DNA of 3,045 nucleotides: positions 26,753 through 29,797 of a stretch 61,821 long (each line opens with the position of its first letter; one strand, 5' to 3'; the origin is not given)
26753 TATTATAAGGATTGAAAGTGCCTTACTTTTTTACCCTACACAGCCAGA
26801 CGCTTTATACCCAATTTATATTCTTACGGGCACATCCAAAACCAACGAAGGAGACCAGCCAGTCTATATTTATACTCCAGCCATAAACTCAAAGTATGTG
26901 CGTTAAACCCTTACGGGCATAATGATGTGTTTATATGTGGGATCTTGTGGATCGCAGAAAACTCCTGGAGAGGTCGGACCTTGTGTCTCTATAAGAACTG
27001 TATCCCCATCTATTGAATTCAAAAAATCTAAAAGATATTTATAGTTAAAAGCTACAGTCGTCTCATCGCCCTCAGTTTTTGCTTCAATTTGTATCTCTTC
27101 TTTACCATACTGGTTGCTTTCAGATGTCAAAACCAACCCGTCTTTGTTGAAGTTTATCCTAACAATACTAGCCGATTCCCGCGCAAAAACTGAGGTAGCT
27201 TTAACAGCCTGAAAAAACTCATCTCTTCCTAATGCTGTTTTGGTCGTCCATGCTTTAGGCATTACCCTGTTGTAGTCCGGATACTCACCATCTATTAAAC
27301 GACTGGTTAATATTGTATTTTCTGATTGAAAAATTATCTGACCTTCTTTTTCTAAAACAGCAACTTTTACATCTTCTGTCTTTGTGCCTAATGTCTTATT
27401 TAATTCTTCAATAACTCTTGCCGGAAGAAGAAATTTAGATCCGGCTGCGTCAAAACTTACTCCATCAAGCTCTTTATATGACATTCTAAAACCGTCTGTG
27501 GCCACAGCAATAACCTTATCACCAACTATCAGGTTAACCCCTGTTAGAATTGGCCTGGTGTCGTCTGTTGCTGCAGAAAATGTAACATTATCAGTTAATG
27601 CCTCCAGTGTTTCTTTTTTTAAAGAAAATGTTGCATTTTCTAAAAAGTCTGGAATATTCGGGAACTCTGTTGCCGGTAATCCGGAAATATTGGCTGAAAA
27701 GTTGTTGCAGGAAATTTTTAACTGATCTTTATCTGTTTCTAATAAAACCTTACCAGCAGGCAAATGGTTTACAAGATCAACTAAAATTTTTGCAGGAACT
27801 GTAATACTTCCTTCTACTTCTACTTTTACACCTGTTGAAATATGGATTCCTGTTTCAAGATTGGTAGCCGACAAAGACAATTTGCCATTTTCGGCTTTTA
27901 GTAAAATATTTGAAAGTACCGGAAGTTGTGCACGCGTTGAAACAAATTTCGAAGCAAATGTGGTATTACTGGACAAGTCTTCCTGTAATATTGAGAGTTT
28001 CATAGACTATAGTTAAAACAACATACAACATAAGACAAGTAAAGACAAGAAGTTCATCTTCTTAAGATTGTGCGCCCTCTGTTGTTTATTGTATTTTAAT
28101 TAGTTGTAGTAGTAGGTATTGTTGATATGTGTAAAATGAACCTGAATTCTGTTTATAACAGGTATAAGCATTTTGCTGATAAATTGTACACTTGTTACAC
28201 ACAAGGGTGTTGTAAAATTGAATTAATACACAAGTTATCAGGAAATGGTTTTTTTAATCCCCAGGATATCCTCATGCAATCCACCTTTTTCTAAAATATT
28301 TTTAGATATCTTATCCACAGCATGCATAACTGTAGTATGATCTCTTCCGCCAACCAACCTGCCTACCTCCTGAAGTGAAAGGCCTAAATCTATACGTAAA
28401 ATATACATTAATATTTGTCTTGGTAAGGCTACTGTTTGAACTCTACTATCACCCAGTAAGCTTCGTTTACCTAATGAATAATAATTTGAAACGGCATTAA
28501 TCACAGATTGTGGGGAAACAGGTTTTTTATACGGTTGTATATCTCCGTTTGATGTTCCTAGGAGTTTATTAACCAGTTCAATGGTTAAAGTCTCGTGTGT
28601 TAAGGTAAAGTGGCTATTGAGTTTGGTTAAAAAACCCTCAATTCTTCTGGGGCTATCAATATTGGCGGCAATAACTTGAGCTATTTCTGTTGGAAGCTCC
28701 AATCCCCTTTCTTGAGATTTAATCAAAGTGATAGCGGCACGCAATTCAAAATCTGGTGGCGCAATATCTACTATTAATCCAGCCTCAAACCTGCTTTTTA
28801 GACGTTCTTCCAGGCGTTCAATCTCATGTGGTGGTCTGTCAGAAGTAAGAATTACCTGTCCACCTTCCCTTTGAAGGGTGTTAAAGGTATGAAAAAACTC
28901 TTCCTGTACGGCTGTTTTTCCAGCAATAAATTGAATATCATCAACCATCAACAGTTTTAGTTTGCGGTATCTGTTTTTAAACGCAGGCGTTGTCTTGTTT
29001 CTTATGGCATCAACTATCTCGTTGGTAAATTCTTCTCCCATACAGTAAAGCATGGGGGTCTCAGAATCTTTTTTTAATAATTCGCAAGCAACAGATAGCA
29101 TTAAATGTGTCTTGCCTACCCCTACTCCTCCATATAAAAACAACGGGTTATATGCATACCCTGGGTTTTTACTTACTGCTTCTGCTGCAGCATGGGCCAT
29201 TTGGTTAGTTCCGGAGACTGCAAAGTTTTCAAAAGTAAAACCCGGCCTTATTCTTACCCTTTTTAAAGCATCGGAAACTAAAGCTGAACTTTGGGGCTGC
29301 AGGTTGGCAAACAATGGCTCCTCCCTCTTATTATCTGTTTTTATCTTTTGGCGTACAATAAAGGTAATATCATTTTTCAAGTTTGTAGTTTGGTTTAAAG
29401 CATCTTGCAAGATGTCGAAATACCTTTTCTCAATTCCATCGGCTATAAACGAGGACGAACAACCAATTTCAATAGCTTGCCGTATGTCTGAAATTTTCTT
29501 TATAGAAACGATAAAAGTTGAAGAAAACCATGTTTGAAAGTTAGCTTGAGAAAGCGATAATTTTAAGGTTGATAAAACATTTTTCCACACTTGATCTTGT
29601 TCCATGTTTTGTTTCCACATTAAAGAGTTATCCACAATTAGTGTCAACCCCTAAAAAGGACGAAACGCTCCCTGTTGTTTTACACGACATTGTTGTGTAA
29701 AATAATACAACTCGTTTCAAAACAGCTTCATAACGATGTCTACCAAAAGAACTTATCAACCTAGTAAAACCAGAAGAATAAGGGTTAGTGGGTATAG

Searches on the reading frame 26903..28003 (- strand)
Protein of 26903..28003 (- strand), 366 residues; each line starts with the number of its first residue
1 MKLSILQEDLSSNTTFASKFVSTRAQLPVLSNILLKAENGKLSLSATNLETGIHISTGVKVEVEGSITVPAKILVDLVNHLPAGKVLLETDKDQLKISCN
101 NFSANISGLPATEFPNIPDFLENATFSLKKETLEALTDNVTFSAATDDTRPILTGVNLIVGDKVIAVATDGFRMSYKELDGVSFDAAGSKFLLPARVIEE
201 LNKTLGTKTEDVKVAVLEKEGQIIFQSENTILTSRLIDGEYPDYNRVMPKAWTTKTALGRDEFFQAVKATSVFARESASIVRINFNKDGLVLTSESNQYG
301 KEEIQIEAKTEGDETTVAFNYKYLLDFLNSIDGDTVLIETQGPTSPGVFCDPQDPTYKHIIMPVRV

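Call 8: search_protein_families(library=pfam, proteins=[window:26903-28003:-], max_evalue=0.001)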
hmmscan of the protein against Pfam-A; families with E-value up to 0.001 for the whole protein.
window:26903-28003:- (366 aa): 3 families
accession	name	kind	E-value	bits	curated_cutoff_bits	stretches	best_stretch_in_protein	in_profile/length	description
PF02767.21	DNA_pol3_beta_2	-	2.5e-30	105.6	27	1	128-243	2-116/116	DNA polymerase III beta subunit, central domain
PF00712.24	DNA_pol3_beta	-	3e-30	105.3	24.4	1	1-118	1-120/120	DNA polymerase III beta subunit, N-terminal domain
PF02768.20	DNA_pol3_beta_3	-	3.4e-25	88.7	27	1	246-365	2-121/121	DNA polymerase III beta subunit, C-terminal domain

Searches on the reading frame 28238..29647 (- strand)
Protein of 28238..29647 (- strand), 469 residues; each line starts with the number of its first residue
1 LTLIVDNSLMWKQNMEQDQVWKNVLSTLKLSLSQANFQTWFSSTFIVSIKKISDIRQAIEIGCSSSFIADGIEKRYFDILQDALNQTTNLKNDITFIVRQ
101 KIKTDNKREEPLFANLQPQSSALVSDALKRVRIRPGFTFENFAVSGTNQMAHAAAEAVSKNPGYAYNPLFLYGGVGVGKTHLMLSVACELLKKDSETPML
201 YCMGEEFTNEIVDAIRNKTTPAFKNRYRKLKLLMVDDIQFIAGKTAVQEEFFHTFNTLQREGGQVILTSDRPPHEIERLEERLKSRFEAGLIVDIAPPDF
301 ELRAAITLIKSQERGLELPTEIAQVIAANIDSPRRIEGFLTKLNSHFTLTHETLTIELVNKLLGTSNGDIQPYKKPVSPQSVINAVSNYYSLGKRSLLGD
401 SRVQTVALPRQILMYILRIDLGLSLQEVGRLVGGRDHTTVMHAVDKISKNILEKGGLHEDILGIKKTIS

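Call 8: search_protein_families(library=pfam, proteins=[window:28238-29647:-], max_evalue=0.001)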
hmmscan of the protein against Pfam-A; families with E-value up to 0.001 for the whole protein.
window:28238-29647:- (469 aa): 7 families
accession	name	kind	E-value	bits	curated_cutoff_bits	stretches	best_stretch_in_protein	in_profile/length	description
PF00308.24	Bac_DnaA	-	3.2e-61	206.7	23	1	136-294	4-162/162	Bacterial DnaA ATPAse domain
PF08299.17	Bac_DnaA_C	-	5.6e-22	78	31.5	1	380-447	2-69/69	Bacterial dnaA protein helix-turn-helix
PF11638.13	DnaA_N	-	3.9e-08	33.3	24.6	1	19-85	2-64/65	DnaA N-terminal domain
PF00004.35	AAA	-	7.7e-08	33.3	21.2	1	170-288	2-124/131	ATPase family associated with various cellular activities (AAA)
PF01695.23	IstB_IS21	-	1.4e-05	25.1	24.1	1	169-272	95-195/238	IstB-like ATP binding protein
PF01637.24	ATPase_2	-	4.8e-05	23.7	33.2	1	166-270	20-117/225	ATPase domain predominantly from Archaea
PF13173.12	AAA_14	-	0.00076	19.9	27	0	167-288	3-116/129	AAA domain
